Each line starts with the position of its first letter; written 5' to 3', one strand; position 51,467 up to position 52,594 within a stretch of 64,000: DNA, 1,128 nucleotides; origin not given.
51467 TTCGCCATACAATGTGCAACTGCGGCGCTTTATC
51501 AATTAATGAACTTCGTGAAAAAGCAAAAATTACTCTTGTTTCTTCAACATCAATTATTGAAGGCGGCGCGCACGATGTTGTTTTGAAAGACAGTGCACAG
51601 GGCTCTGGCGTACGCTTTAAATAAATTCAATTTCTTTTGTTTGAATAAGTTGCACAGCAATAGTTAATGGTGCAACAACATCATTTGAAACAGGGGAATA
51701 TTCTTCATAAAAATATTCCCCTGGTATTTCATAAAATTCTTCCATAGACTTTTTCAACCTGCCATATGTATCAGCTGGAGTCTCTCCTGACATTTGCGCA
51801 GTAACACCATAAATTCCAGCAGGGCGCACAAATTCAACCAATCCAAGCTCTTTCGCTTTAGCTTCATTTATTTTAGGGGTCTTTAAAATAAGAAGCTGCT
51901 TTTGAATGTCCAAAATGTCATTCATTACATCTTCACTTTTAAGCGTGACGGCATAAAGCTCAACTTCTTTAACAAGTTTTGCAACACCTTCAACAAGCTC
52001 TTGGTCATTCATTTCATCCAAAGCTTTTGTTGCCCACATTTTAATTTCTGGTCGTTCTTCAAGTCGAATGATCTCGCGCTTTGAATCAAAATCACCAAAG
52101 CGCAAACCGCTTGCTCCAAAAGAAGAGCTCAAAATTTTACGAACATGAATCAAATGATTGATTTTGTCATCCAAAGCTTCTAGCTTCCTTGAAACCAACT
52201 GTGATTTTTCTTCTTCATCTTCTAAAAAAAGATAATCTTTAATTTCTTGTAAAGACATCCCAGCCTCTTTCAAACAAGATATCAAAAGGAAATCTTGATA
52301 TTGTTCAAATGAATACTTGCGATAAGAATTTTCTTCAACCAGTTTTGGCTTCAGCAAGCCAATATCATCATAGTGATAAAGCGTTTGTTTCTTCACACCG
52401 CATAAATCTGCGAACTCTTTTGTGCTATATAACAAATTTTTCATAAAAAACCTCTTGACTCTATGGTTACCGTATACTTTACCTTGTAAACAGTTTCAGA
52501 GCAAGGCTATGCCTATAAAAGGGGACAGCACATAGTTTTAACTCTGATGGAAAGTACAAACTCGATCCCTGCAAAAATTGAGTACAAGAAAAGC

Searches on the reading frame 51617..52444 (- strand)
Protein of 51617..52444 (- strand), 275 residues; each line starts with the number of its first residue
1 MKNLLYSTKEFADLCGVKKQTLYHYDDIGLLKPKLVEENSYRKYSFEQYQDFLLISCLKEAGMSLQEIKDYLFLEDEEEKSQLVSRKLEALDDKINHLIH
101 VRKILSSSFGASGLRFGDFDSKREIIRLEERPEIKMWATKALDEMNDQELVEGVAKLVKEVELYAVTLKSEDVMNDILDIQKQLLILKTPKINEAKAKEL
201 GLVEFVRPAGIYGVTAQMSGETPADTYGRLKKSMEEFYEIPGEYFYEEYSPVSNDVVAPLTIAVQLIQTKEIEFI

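Call 5: search_protein_families(library=pfam, proteins=[window:51617-52444:-])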
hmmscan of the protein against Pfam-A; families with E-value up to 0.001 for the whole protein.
window:51617-52444:- (275 aa): 3 families
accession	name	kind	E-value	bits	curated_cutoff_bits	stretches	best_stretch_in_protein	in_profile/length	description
PF13411.12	MerR_1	-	6.2e-16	58.7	21.6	1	6-72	1-66/69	MerR HTH family regulatory protein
PF00376.29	MerR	-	5.4e-10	39.4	28.2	1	7-44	1-38/38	MerR family regulatory protein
PF09278.17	MerR-DNA-bind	-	6.8e-07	30.3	25.4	1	54-105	6-62/65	MerR, DNA binding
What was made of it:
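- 51617..52444 (-): MerR-family regulator gene (275 aa), BmrR-like: an N-terminal winged helix plus coiled coil, and a C-terminal GyrI-like fold. Pfam finds MerR_1, MerR and MerR-DNA-bind on residues 6-105 only (call 5).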

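Call 6: find_encoding_contigs(protein=window:51617-52444:-, flank=6000, max_places=10)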
Protein window:51617-52444:- (275 aa): 2 contigs read that carry it; 2 places shown.
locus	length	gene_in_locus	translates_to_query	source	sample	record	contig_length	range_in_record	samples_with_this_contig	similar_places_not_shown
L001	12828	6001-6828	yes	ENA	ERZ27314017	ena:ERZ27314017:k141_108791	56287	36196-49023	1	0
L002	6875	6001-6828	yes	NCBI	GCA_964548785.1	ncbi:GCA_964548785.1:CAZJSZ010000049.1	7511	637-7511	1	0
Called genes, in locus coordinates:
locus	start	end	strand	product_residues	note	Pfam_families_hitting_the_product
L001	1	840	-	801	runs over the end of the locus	PF13491:FtsK_4TM (weak), PF17854:FtsK_alpha, PF01580:FtsK_SpoIIIE, PF01935:DUF87 (weak), PF09397:FtsK_gamma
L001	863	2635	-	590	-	PF00753:Lactamase_B, PF12706:Lactamase_B_2, PF22505:RNase_J_b_CASP, PF07521:RMMBL, PF17770:RNase_J_C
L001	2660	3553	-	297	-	PF00701:DHDPS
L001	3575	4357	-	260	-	PF01113:DapB_N, PF05173:DapB_C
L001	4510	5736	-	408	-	PF01966:HD, PF13286:HD_assoc (weak)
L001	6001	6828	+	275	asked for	PF00376:MerR, PF13411:MerR_1, PF09278:MerR-DNA-bind (weak)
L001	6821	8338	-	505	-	PF00478:IMPDH, PF03060:NMO (faint), PF00571:CBS (faint), PF01070:FMN_dh (faint)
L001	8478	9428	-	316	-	PF00749:tRNA-synt_1c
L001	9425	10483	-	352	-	PF13623:SurA_N_2 (weak), PF13624:SurA_N_3, PF13145:Rotamase_2 (faint)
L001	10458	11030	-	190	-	PF01558:POR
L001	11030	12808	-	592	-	PF01855:POR_N, PF02775:TPP_enzyme_C, PF00037:Fer4 (weak)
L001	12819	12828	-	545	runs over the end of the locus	PF00501:AMP-binding, PF13193:AMP-binding_C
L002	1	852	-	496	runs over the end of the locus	?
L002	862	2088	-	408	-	PF22505:RNase_J_b_CASP, PF07521:RMMBL, PF17770:RNase_J_C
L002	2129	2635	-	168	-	-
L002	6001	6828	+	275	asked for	PF00376:MerR, PF13411:MerR_1, PF09278:MerR-DNA-bind (weak)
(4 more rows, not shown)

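Call 9: find_homologous_proteins(query=window:51617-52444:-, max_evalue=1e-10)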
Query window:51617-52444:- (275 aa): 56 proteins with E <= 1e-10 among 1003 candidates.
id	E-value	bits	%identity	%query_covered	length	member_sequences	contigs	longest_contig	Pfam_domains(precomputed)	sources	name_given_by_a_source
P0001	2.1e-172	590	100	100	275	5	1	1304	PF00376.30,PF13411.13,PF09278.18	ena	-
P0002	1.5e-155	534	87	100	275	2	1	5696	PF00376.30,PF13411.13,PF09278.18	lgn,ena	-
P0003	1.2e-144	499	82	100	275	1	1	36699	PF00376.30,PF13411.13,PF09278.18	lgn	-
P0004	1.6e-92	328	60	96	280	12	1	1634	PF00376.30,PF13411.13,PF09278.18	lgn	-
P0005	1.4e-91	325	60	97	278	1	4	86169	PF00376.30,PF13411.13,PF09278.18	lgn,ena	-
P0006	2.1e-91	324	59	97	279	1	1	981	PF00376.30,PF13411.13,PF09278.18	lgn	-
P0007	2.5e-91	324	60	97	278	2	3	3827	PF00376.30,PF13411.13,PF09278.18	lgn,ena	-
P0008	1.5e-90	321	60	96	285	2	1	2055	PF00376.30,PF13411.13,PF09278.18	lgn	-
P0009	2.4e-90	321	60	96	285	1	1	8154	PF00376.30,PF13411.13,PF09278.18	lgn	-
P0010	4.6e-90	320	58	96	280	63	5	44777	PF00376.30,PF13411.13,PF09278.18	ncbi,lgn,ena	-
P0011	5.1e-88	313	60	97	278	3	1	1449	PF00376.30,PF13411.13,PF09278.18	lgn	-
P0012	5.1e-88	313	58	96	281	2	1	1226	PF00376.30,PF13411.13,PF09278.18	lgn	-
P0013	9.1e-88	312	59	96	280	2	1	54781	PF00376.30,PF13411.13,PF09278.18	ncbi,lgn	ncbi:MAG: MerR family transcriptional regulator [Coriobacteriales bacterium]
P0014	1.7e-86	308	57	96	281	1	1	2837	PF00376.30,PF13411.13,PF09278.18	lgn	-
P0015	3.5e-86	307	57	97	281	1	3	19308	PF00376.30,PF13411.13,PF09278.18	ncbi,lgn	-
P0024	1.2e-78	282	52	99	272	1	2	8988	PF00376.30,PF13411.13,PF09278.18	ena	-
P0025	5.3e-74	267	50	99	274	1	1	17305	PF00376.30,PF13411.13,PF09278.18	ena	-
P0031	3.0e-58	216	46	97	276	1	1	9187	PF00376.30,PF13411.13,PF09278.18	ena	-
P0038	2.0e-51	193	42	95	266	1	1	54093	PF00376.30,PF13411.13,PF09278.18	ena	-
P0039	1.9e-48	183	44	88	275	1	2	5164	PF00376.30,PF13411.13,PF09278.18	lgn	-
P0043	1.2e-34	138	56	44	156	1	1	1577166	PF00376.30,PF13411.13,PF09278.18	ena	-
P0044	3.4e-24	104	36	89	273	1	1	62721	PF00376.30,PF13411.13,PF06445.21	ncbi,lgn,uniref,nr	ncbi:MerR family transcriptional regulator [Oceanobacillus sp. Castelsardo]|uniref:MerR family trans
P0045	8.7e-23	99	51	37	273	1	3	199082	PF00376.30,PF13411.13,PF06445.21,PF09278.18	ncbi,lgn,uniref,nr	ncbi:DNA-binding transcriptional MerR regulator/effector-binding domain-containing protein [Scopulib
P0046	1.7e-22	98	36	90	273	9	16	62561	PF00376.30,PF13411.13,PF06445.21,PF09278.18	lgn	-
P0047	2.7e-22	98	52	37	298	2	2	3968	PF00376.30,PF13411.13,PF06445.21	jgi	jgi:DNA-binding transcriptional MerR regulator/effector-binding domain-containing protein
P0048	3.0e-22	98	34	89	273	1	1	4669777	PF00376.30,PF13411.13,PF06445.21,PF09278.18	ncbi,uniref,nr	ncbi:MerR family transcriptional regulator [Bacillus niameyensis]|uniref:MerR family transcriptional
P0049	3.1e-22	98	40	56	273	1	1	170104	PF00376.30,PF13411.13,PF06445.21,PF09278.18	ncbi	-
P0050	5.1e-22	97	32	89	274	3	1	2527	PF00376.30,PF13411.13,PF06445.21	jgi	-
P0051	1.1e-21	96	49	38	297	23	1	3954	PF00376.30,PF13411.13,PF06445.21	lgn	-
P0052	1.4e-21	95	40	56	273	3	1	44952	PF00376.30,PF13411.13,PF06445.21,PF09278.18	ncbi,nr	ncbi:hypothetical protein ACA30_18190 [Virgibacillus soli]|nr:hypothetical protein ACA30_18190 [Virg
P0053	1.5e-21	95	50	37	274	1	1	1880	PF00376.30,PF13411.13,PF06445.21,PF09278.18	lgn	-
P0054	2.1e-20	92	50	37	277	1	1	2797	PF00376.30,PF13411.13,PF06445.21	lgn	-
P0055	4.8e-20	90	57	29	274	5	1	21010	PF00376.30,PF13411.13,PF06445.21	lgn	-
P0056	4.8e-19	87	49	37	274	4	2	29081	PF00376.30,PF13411.13,PF06445.21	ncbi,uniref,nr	ncbi:MerR family transcriptional regulator [Virgibacillus alimentarius]|uniref:DNA-binding transcrip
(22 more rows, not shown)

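Call 11: find_related_loci(query=A1, collection=genome_contigs, flank=4000)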
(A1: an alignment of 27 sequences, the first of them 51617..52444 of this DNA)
Query A1 (275 aa) in genome_contigs; peptide patterns used: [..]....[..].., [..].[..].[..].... (x = any residue, [..] = any of these).
319 stretches matched a pattern; 199 encode a relative of the query (tblastn E <= 1e-3); the best 80 are kept; 80 distinct loci.
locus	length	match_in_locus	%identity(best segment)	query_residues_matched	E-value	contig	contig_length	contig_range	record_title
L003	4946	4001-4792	60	5-267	9e-98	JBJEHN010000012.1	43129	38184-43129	MAG: Coriobacteriales bacterium isolate FUKU06_bin.003 NODE_112_length_43129_cov_15.678785, whole genome shotgun sequenc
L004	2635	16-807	58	5-267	2e-98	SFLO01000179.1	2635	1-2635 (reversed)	MAG: Coriobacteriaceae bacterium isolate W2P13.069 Contig19076, whole genome shotgun sequence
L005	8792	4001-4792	58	5-267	2e-94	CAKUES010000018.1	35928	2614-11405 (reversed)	MAG: uncultured Coriobacteriales bacterium isolate REFINED_METABAT215_TOP10_CONTIGS_1500_ASSEMBLY_K77_MERGED__Hadza_MoBi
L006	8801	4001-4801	57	2-267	2e-94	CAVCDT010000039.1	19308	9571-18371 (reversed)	Akkermansia muciniphila isolate H07666-L1_cleanbin_000018 genome assembly, contig: Spades_H07666-L1_contig_1877, whole g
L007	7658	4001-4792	58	5-267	1e-93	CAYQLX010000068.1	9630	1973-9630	MAG TPA_asm: uncultured Coriobacteriaceae bacterium isolate binchicken_co323_306 genome assembly, contig: NODE_8057_leng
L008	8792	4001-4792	59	5-267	5e-93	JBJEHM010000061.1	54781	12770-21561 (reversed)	MAG: Coriobacteriales bacterium isolate PUUB41_bin.032 NODE_291_length_54781_cov_16.799072, whole genome shotgun sequenc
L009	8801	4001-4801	57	2-267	8e-93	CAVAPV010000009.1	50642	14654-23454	Agathobacter rectalis isolate H07606-L1_cleanbin_000018 genome assembly, contig: Spades_H07606-L1_contig_439, whole geno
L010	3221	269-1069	56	2-267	5e-94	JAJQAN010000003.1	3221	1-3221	MAG: Coriobacteriaceae bacterium isolate BH.B1_6 NODE_3249_length_3221_cov_16.922615, whole genome shotgun sequence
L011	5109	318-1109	56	5-267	2e-92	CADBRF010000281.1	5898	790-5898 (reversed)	MAG: uncultured Coriobacteriaceae bacterium isolate RUG14224 genome assembly, contig: RUG14224_asm_281, whole genome sho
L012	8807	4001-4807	48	1-267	5e-78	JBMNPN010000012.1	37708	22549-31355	MAG: Coriobacteriales bacterium isolate SBF912SR8HQ0006 scaffold_1876_c1, whole genome shotgun sequence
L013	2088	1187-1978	41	5-268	2e-66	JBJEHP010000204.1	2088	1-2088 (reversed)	MAG: Coriobacteriales bacterium isolate LOHA03_bin.004 NODE_40126_length_2088_cov_5.673881, whole genome shotgun sequenc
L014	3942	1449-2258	41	1-270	4e-64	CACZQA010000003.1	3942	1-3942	MAG: uncultured Coriobacteriaceae bacterium isolate RUG12840 genome assembly, contig: RUG12840_asm_3, whole genome shotg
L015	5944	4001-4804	42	5-272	4e-64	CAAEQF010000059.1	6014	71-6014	MAG TPA_asm: Coriobacteriia bacterium, isolate HGM04058, WGS project CAAEQF010000000 data, contig: ERS608479_3_k95_31249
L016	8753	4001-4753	36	1-249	5e-45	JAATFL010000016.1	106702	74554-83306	MAG: Coriobacteriia bacterium isolate bin_223 k141_412201, whole genome shotgun sequence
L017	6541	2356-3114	36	7-259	2e-38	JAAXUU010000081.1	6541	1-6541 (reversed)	MAG: Actinomycetota bacterium isolate W4_Combined_metabat2_085 W4_Combined_metabat2_085_NODE_5939, whole genome shotgun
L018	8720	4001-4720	33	7-249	4e-34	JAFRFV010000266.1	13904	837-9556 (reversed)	MAG: Coriobacteriales bacterium isolate RGIG2431 Goat_Ileum.Co__c1012589, whole genome shotgun sequence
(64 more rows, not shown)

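Call 12: find_encoding_contigs(protein=P0003, flank=4000, max_places=3)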
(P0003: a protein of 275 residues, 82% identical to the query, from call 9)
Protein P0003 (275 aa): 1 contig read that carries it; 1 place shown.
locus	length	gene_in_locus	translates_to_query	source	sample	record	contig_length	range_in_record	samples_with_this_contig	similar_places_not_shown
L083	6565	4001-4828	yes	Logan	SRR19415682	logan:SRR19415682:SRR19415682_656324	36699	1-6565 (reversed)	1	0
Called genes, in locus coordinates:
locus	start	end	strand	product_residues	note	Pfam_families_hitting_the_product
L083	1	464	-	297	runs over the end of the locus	PF00701:DHDPS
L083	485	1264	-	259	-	PF01113:DapB_N, PF05173:DapB_C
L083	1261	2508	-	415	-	PF00675:Peptidase_M16, PF05193:Peptidase_M16_C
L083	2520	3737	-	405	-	PF01966:HD (weak)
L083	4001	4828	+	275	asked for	PF00376:MerR, PF13411:MerR_1, PF09278:MerR-DNA-bind (weak)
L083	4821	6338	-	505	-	PF00478:IMPDH, PF03060:NMO (faint), PF00571:CBS (faint), PF01070:FMN_dh (weak)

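Call 13: find_encoding_contigs(protein=P0002, flank=4000, max_places=3)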
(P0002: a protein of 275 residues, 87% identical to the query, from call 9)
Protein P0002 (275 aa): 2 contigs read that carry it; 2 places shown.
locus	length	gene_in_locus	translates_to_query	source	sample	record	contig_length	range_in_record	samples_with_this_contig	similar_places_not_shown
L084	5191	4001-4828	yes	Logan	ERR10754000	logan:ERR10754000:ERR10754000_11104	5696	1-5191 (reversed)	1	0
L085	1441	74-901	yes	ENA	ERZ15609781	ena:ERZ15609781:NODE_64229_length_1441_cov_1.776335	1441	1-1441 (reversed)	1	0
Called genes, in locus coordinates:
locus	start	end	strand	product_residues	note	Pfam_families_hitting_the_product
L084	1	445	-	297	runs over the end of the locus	PF00701:DHDPS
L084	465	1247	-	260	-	PF01113:DapB_N, PF02629:CoA_binding (faint), PF05173:DapB_C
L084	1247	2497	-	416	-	PF00675:Peptidase_M16, PF05193:Peptidase_M16_C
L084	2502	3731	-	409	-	PF01966:HD, PF13286:HD_assoc (faint)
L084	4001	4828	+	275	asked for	PF00376:MerR, PF13411:MerR_1, PF09278:MerR-DNA-bind (faint)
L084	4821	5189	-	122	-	?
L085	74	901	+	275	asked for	PF00376:MerR, PF13411:MerR_1, PF09278:MerR-DNA-bind (faint)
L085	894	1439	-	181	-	?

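Call 19: find_related_loci(query=A1, collection=metagenome_contigs, flank=2500)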
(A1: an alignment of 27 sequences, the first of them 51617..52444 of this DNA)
Query A1 (275 aa) in metagenome_contigs; peptide patterns used: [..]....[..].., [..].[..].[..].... (x = any residue, [..] = any of these).
349 stretches matched a pattern; 113 encode a relative of the query (tblastn E <= 1e-3); the best 80 are kept; 80 distinct loci.
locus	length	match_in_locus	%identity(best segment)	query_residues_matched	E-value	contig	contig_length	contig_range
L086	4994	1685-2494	50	5-273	1e-81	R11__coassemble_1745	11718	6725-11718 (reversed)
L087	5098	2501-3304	42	5-272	2e-64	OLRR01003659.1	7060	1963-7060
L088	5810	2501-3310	41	1-270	1e-63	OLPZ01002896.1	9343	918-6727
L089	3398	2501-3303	37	5-272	2e-47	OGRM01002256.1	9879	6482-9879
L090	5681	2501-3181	33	3-230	1e-30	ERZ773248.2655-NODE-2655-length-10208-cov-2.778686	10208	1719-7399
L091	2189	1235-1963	33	6-249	5e-31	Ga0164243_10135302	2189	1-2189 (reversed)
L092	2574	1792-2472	33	3-230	2e-30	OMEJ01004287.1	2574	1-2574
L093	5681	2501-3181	33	3-230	3e-30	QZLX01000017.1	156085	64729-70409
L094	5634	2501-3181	33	3-230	5e-30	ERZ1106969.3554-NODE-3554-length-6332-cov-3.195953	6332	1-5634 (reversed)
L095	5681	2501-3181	33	3-230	5e-29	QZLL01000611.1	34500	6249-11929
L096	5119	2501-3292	30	6-265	4e-28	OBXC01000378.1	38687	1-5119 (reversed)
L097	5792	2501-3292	29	6-265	5e-28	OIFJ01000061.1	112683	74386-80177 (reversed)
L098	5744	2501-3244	33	6-258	3e-26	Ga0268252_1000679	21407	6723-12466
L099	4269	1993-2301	48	5-107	4e-26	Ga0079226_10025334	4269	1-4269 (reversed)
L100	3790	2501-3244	33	6-258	3e-26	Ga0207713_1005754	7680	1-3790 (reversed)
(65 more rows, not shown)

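Call 22: find_encoding_contigs(protein=P0024, flank=2500, max_places=3)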
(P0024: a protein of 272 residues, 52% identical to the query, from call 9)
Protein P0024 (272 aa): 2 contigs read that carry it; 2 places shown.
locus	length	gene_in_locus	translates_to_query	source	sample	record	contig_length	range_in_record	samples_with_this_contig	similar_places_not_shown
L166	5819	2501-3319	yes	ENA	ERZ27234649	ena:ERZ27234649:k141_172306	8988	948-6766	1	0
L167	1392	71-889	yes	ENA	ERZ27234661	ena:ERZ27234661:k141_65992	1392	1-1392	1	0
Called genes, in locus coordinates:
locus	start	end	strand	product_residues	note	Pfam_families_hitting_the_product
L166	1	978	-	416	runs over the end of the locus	PF00675:Peptidase_M16, PF05193:Peptidase_M16_C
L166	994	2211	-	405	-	PF01966:HD (weak), PF13286:HD_assoc (weak)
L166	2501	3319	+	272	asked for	PF00376:MerR, PF13411:MerR_1, PF09278:MerR-DNA-bind (weak)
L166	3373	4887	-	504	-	PF00478:IMPDH, PF03060:NMO (faint), PF01070:FMN_dh (weak), PF00571:CBS (faint)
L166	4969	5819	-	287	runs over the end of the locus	PF02645:DegV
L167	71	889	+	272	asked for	PF00376:MerR, PF13411:MerR_1, PF09278:MerR-DNA-bind (weak)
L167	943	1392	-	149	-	?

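Call 23: find_encoding_contigs(protein=P0025, flank=2500, max_places=3)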
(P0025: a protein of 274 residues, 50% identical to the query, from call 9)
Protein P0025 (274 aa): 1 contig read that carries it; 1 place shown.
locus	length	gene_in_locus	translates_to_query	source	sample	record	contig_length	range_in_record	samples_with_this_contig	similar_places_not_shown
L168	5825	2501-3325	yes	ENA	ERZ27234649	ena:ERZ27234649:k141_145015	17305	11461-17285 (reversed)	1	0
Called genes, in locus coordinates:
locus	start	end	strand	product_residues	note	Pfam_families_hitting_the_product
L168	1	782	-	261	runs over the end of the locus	PF01113:DapB_N, PF05173:DapB_C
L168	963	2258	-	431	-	PF01966:HD (weak), PF13286:HD_assoc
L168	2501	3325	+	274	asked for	PF00376:MerR, PF13411:MerR_1, PF09278:MerR-DNA-bind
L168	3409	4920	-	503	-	PF00478:IMPDH, PF03060:NMO (faint), PF00571:CBS (faint)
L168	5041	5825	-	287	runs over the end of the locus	PF02645:DegV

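Call 24: find_encoding_contigs(protein=P0031, flank=2500, max_places=3)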
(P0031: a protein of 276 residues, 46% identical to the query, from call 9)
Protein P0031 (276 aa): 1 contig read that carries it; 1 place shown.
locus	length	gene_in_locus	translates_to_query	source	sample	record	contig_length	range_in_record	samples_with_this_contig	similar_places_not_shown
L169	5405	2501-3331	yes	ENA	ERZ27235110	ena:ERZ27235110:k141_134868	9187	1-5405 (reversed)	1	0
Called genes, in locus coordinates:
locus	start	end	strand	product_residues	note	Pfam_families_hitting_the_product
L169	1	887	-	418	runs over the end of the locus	PF00675:Peptidase_M16, PF05193:Peptidase_M16_C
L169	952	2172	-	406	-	PF01966:HD (weak), PF13286:HD_assoc (weak)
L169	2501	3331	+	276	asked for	PF00376:MerR, PF13411:MerR_1, PF09278:MerR-DNA-bind (weak)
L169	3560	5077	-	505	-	PF00478:IMPDH, PF03060:NMO (faint), PF00571:CBS (faint), PF01070:FMN_dh (weak)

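Call 25: find_encoding_contigs(protein=P0038, flank=2500, max_places=3)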
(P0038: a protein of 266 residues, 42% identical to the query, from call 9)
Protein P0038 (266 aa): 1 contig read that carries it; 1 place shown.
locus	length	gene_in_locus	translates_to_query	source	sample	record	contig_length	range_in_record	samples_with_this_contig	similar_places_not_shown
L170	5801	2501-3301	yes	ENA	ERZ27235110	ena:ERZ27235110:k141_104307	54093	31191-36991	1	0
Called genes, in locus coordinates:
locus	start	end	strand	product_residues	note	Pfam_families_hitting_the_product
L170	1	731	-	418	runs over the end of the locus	PF00675:Peptidase_M16, PF05193:Peptidase_M16_C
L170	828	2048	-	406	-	PF01966:HD (weak), PF13286:HD_assoc (faint)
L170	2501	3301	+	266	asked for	PF00376:MerR, PF13411:MerR_1, PF09278:MerR-DNA-bind (weak)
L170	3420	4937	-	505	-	PF00478:IMPDH, PF03060:NMO (faint), PF00571:CBS (faint), PF01070:FMN_dh (weak)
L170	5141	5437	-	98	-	-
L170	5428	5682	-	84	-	-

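Call 34: search_solved_structures(query=A1, max_evalue=0.01, show_alignments=1)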
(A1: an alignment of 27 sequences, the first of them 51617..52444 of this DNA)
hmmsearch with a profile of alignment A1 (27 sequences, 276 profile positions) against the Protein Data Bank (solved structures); distinct sequences matched with E-value up to 0.01: 30.
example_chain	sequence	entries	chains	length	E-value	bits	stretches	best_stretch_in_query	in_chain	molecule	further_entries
1jbg_A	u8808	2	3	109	2.2e-15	60.2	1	6-90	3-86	transcription activator of multidrug-efflux transporter genes mta | transcription activator MtaN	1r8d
2vz4_A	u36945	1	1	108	9.3e-14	54.9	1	6-109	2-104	HTH-TYPE TRANSCRIPTIONAL ACTIVATOR TIPA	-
5d8c_A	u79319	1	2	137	1.7e-12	50.7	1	4-111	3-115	MerR family regulator protein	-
5d90_B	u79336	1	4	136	2.1e-12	50.4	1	5-111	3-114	MerR family regulator protein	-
3qao_A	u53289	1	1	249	2.2e-12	50.3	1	9-73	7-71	MerR-like transcriptional regulator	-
5e01_A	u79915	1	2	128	2.4e-12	50.2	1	4-110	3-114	Uncharacterized HTH-type transcriptional regulator HI_0186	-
4ua1_A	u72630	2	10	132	8.8e-12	48.4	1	8-106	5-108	Regulatory protein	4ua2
6xl5_G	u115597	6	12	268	9.4e-12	48.3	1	9-100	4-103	MerR family transcriptional regulator EcmrR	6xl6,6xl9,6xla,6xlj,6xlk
7cla_A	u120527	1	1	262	2.3e-11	47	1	4-47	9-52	HTH-type transcriptional regulator SkgA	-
3d70_A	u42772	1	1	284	5.1e-11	45.9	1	1-97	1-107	BMR promoter DNA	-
3d6y_A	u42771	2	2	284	5.6e-11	45.7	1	1-97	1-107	Multidrug-efflux transporter 1 regulator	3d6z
3iao_A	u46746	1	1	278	6e-11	45.6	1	1-101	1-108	Multidrug-efflux transporter 1 regulator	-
3d71_A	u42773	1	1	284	6.4e-11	45.6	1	1-97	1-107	Multidrug-efflux transporter 1 regulator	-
3q1m_A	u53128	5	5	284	6.4e-11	45.6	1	1-101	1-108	Multidrug-efflux transporter 1 regulator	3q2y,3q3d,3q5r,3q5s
1exi_A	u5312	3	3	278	6.5e-11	45.5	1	1-101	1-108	MULTIDRUG-EFFLUX TRANSPORTER REGULATOR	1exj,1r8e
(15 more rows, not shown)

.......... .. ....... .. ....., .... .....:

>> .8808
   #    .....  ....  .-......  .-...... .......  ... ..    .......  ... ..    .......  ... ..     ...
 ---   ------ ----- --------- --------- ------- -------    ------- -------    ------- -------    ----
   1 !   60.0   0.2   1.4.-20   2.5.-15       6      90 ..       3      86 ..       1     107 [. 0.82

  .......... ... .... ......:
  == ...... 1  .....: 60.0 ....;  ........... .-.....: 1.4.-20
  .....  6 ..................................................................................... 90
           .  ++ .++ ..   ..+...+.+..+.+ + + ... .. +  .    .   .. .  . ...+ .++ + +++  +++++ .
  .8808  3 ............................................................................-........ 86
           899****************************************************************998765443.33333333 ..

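Call 35: search_protein_families(library=ncbifam, proteins=[window:51617-52444:-], max_evalue=0.01)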
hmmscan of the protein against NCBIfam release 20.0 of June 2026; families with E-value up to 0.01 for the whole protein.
window:51617-52444:- (275 aa): 12 families
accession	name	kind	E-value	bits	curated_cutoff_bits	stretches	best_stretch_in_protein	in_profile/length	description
TIGR02043.1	ZntR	equivalog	3.1e-13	50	167.95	1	6-106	2-108/131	Zn(2+)-responsive transcriptional regulator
TIGR02051.1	MerR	equivalog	7.1e-13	48.9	150.85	1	10-107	4-104/124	mercury resistance transcriptional regulator MerR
TIGR02044.1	CueR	equivalog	1.2e-12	48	147.4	1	11-107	6-107/127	Cu(I)-responsive transcriptional regulator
NF007069.0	PRK09514.1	equivalog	6.8e-12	45.6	143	1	6-106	2-108/141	Zn(2+)-responsive transcriptional regulator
NF047375.1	HeatShock_HspR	equivalog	1.4e-08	34.6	105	1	6-88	4-86/92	heat shock protein transcriptional repressor HspR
NF053782.1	ChlnTransRegdde3219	equivalog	4.7e-08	32.9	450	1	6-98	7-95/278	choline utilization transcriptional activator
NF041849.1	trans_regNmlR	equivalog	2.1e-07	31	175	1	9-97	4-97/117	stress response transcriptional regulator NmlR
TIGR02047.1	CadR-PbrR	equivalog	2e-06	27.8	151.45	1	10-101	5-101/127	Cd(II)/Pb(II)-responsive transcriptional regulator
NF010315.0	PRK13752.1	subfamily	6.9e-06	26.2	261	1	10-118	12-123/144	mercury resistance transcriptional regulator MerR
NF007590.0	PRK10227.1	equivalog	1.4e-05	25.2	244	1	11-97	6-94/135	Cu(I)-responsive transcriptional regulator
TIGR01950.1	SoxR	equivalog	0.0001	22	116.9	1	9-114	5-115/142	redox-sensitive transcriptional activator SoxR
NF053740.1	TransRegTnrAGPos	equivalog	0.00015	21.9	140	1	12-96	19-101/108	hypothetical protein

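Call 48: predict_structure(alignment_id=A1)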
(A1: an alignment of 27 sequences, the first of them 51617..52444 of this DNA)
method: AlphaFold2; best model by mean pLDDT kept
length: 275 residues; sequences in the alignment: 27
mean_pLDDT: 82.2   pTM: 0.59
mean pLDDT of the five models: 82.2, 81.9, 80.4, 80.3, 80.1
residues with pLDDT >= 90: 84; 70-90: 149; 50-70: 24; < 50: 18
segments of 3 or more residues with pLDDT < 50: 111-115, 120-122, 252-256
pLDDT, mean of each block of 10 residues (from residue 1): 77 90 89 87 88 86 86 86 82 75 62 46 72 94 84 81 90 91 90 86 94 86 88 89 89 54 89 56
secondary structure, 60 per line:
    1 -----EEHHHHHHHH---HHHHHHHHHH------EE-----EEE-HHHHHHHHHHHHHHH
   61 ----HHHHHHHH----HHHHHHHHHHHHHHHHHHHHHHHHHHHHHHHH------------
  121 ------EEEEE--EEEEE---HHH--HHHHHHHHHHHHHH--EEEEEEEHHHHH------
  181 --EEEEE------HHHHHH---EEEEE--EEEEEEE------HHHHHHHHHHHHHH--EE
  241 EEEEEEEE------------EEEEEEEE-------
elements in order: H8-15 H19-28 E42-44 H46-60 H65-72 H77-108 E127-131 E134-138 H147-160 E163-169 H170-174 E183-187 H194-199 E203-207 E210-216 H223-236 E239-248 E261-268
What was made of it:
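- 51617..52444 (-): The AlphaFold2 model has pLDDT 82 (call 48).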
